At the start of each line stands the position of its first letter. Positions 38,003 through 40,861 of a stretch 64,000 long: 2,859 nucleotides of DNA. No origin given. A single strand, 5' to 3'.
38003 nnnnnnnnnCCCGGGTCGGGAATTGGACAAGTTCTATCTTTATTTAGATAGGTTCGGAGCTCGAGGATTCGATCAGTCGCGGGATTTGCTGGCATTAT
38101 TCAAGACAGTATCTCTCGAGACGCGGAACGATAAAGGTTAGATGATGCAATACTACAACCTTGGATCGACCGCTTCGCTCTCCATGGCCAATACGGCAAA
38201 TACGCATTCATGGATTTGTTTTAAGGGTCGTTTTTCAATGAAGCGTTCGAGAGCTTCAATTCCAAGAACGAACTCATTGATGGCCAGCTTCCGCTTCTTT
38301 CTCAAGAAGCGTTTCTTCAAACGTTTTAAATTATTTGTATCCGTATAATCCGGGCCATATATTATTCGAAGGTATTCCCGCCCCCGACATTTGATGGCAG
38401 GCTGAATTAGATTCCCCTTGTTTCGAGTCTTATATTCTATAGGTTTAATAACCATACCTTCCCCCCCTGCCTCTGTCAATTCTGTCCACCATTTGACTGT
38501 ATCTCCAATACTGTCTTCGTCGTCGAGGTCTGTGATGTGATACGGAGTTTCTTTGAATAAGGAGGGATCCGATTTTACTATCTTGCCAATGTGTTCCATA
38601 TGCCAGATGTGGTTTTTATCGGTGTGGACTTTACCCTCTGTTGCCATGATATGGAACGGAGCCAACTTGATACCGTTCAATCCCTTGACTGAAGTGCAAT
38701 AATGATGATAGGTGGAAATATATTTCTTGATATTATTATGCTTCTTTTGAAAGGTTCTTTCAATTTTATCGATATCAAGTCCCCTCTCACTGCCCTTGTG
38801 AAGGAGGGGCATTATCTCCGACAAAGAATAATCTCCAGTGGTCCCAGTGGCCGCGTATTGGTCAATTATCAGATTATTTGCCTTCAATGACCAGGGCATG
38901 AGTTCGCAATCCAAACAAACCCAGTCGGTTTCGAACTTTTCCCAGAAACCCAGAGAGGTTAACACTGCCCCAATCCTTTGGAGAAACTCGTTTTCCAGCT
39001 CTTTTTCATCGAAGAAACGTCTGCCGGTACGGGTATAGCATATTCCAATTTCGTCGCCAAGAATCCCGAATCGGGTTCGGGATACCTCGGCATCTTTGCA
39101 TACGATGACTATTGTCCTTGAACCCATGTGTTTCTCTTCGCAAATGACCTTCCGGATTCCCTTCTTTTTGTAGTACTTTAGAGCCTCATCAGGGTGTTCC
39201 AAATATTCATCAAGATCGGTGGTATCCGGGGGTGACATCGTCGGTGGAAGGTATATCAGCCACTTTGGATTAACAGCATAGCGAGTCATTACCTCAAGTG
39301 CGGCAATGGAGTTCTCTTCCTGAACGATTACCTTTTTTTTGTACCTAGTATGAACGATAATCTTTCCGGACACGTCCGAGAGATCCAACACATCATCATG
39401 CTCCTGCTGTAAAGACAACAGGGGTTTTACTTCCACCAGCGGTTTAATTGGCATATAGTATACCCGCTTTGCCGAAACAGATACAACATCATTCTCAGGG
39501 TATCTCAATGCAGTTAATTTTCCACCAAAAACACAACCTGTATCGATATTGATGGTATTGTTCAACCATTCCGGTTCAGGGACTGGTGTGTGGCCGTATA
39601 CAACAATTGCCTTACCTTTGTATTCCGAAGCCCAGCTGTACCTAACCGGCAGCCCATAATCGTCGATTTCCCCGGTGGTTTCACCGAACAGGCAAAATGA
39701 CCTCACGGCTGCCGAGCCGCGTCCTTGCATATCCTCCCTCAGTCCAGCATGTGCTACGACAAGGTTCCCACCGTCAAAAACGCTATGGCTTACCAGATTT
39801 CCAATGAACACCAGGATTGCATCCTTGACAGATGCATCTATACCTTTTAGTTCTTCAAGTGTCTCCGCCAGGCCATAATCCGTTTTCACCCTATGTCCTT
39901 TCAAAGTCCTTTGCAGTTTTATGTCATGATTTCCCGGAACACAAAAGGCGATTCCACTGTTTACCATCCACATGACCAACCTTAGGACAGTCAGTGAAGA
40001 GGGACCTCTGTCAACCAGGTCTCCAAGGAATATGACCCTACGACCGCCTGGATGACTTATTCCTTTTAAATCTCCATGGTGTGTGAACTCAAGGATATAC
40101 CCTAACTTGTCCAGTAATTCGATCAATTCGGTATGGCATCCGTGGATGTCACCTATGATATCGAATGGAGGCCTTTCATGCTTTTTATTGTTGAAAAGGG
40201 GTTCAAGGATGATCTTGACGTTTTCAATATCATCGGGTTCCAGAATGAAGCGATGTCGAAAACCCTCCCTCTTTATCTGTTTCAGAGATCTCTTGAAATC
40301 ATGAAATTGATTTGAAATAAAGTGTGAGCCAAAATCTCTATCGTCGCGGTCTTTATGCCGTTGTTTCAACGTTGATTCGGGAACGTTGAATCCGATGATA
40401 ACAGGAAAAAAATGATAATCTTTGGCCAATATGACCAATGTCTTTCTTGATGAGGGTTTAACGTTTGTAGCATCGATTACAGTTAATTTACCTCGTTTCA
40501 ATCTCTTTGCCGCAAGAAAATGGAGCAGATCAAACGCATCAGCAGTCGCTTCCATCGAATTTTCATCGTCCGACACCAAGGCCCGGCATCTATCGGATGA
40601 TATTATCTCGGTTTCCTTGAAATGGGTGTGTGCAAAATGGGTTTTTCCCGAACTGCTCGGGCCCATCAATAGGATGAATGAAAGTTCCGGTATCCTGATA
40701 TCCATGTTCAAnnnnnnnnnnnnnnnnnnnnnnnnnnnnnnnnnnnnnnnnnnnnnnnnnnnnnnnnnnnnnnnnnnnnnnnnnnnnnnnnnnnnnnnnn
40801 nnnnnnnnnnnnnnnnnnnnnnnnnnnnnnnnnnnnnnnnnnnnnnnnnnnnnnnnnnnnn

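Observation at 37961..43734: Bacterial-type Pnkp/Hen1 RNA-repair cassette on an AT-rich island inserted at the 3' end of a radical SAM gene, bounded by 36-nt perfect direct repeats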

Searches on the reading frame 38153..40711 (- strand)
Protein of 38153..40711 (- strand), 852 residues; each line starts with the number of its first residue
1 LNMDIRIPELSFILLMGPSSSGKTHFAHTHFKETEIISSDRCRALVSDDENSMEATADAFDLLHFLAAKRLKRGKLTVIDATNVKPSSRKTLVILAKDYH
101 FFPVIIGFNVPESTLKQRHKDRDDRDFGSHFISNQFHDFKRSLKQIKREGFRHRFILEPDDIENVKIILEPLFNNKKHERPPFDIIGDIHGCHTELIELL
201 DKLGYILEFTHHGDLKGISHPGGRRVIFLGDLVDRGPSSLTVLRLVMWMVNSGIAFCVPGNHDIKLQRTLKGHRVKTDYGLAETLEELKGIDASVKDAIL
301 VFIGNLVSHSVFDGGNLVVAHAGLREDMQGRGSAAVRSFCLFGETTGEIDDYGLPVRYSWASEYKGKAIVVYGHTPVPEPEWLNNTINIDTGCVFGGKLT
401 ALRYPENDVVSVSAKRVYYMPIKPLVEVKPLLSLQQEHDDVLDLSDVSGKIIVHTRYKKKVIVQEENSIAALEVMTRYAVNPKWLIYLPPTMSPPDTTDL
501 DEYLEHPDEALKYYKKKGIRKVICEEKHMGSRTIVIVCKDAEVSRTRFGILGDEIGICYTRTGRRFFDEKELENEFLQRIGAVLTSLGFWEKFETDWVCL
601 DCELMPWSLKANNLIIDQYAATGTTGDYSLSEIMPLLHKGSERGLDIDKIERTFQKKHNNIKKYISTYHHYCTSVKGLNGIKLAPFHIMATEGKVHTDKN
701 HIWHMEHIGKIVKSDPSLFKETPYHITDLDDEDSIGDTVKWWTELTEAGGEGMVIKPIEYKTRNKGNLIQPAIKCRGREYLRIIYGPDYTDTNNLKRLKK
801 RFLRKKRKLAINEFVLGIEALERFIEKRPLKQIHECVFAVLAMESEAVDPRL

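Call 7: search_protein_families(library=pfam, proteins=[window:38153-40711:-])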
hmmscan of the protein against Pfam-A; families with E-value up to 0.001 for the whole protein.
window:38153-40711:- (852 aa): 4 families
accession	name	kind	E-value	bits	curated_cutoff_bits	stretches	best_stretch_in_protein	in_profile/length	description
PF16542.10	PNKP_ligase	-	2.2e-170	567.4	28.2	1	470-846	1-376/377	PNKP adenylyltransferase domain, ligase domain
PF13671.12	AAA_33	-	2.9e-24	86.4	27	1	13-144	2-141/143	AAA domain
PF00149.33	Metallophos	-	2.1e-14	54.8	21.5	1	182-389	2-160/191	Calcineurin-like phosphoesterase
PF08433.16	KTI12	-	6.5e-06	26.3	22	1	12-132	3-130/271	Chromatin associated protein KTI12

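Call 45: search_protein_families(library=padloc, proteins=[window:38153-40705:-], max_evalue=0.01)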
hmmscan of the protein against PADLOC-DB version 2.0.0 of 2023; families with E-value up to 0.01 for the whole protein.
window:38153-40705:- (850 aa): 0 families

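Call 46: search_protein_families(library=ncbifam, proteins=[window:38153-40705:-], max_evalue=0.001)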
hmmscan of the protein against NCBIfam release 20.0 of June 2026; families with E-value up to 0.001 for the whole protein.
window:38153-40705:- (850 aa): 6 families
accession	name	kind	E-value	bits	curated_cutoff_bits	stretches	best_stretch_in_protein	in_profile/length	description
TIGR04075.1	bacter_Pnkp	equivalog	0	1307.1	750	1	1-850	1-851/851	polynucleotide kinase-phosphatase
NF010148.0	PRK13625.1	equivalog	1.5e-70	237.5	340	1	181-413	3-233/245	bis(5'-nucleosyl)-tetraphosphatase PrpE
NF001204.0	PRK00166.1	equivalog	3.7e-21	75.6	176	2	183-323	5-124/276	symmetrical bis(5'-nucleosyl)-tetraphosphatase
TIGR00668.1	apaH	equivalog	6.7e-12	45.4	222.85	1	183-323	5-124/279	bis(5'-nucleosyl)-tetraphosphatase (symmetrical) ApaH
NF008516.0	PRK11439.1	equivalog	2e-09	37.8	326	0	183-261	21-81/218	protein-serine/threonine phosphatase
NF007425.0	PRK09968.1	equivalog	6.8e-05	22.6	332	0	183-261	19-79/218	protein-serine/threonine phosphatase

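Call 68: search_solved_structures(query=window:38153-40705:-, show_alignments=1)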
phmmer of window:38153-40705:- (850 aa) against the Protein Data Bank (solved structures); distinct sequences matched with E-value up to 0.001: 18.
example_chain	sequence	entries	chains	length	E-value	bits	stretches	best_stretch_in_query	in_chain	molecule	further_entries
4drf_A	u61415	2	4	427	4.8e-153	514.3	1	439-850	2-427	Metallophosphoesterase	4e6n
3ty8_A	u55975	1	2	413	7.3e-141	474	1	473-850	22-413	Polynucleotide 2',3'-cyclic phosphate phosphodiesterase / polynucleotide 5'-hydroxyl-kinas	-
3ty9_A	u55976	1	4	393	9.6e-141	473.6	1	473-850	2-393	Polynucleotide 2',3'-cyclic phosphate phosphodiesterase / polynucleotide 5'-hydroxyl-kinas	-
3ty5_A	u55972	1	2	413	6.7e-140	470.8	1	473-850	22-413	Polynucleotide 2',3'-cyclic phosphate phosphodiesterase / polynucleotide 5'-hydroxyl-kinas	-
4j6o_A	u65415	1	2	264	1.3e-98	334.2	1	170-420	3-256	Metallophosphoesterase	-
4gp6_A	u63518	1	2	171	8.6e-52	179.3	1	1-164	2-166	Metallophosphoesterase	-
4gp7_A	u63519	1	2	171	2.2e-51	178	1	1-164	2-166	Metallophosphoesterase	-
4jst_A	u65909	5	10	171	2.2e-51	178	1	1-164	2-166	Metallophosphoesterase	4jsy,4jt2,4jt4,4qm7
4mde_A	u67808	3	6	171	4.2e-51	177.1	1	1-164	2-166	Metallophosphoesterase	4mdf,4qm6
2qjc_A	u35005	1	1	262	3.1e-13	51.8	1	183-411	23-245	Diadenosine tetraphosphatase, putative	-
2dfj_A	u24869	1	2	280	3.5e-09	38.4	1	183-323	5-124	diadenosinetetraphosphatase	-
9olz_A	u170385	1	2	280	4.9e-09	37.9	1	183-323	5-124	Bis(5'-nucleosyl)-tetraphosphatase [symmetrical]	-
9ojd_A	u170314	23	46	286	5.2e-09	37.8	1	183-323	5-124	Bis(5'-nucleosyl)-tetraphosphatase [symmetrical] | Bis(5'-nucleosyl)-tetraphosphatase, symmetrical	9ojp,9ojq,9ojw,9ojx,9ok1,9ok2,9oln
4xru_B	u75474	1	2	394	7.2e-09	37.3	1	721-818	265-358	Rnl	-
4xrp_B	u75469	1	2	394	3.1e-08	35.2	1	721-818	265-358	Rnl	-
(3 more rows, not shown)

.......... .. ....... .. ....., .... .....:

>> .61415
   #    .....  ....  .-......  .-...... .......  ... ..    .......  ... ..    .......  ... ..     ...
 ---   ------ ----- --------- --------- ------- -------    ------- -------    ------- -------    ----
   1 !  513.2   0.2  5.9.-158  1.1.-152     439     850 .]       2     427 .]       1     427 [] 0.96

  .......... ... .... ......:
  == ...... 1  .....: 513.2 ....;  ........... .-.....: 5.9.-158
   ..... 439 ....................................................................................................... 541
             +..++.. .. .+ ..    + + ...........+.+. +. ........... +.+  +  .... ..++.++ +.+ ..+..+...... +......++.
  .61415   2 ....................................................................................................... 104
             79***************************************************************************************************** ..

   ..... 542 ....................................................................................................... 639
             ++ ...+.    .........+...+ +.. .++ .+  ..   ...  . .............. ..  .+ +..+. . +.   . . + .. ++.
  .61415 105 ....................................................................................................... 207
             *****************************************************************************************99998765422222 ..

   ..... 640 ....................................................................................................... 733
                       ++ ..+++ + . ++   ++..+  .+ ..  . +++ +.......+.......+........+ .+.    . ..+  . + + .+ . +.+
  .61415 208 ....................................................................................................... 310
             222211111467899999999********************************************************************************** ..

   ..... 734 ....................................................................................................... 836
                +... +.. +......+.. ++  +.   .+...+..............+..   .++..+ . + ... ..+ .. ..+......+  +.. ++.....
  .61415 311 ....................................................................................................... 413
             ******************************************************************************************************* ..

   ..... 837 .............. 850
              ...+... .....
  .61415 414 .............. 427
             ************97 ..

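Call 73: find_related_loci(query=window:38153-40705:-, collection=viral_contigs, flank=8000)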
Query window:38153-40705:- (850 aa) in viral_contigs; peptide patterns used: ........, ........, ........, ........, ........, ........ (x = any residue, [..] = any of these).
6 stretches matched a pattern; 2 encode a relative of the query (tblastn E <= 1e-3); 2 distinct loci.
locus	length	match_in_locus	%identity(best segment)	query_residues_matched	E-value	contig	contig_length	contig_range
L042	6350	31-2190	52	134-850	0e+0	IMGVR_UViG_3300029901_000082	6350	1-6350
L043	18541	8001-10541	41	3-850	0e+0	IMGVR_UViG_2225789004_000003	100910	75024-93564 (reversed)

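Call 88: list_cluster_members(proteins=[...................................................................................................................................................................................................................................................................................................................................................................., P0001, P0121, window:38153-40705:-])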
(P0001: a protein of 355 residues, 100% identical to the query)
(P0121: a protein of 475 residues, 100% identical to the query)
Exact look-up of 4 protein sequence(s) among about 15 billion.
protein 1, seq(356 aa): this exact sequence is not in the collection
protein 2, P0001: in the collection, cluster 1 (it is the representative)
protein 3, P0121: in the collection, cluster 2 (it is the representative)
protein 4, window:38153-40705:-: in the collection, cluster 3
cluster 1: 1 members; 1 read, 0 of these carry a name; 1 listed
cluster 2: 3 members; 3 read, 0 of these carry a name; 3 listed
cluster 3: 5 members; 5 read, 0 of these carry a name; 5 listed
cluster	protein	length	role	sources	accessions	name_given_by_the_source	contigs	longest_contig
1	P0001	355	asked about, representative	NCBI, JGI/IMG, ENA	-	-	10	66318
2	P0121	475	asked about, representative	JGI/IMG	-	-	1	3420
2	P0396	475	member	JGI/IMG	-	-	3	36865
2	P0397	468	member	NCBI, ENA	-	-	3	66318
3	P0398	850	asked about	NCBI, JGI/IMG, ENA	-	-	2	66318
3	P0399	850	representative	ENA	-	-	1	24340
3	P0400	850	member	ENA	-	-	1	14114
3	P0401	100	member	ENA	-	-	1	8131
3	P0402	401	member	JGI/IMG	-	-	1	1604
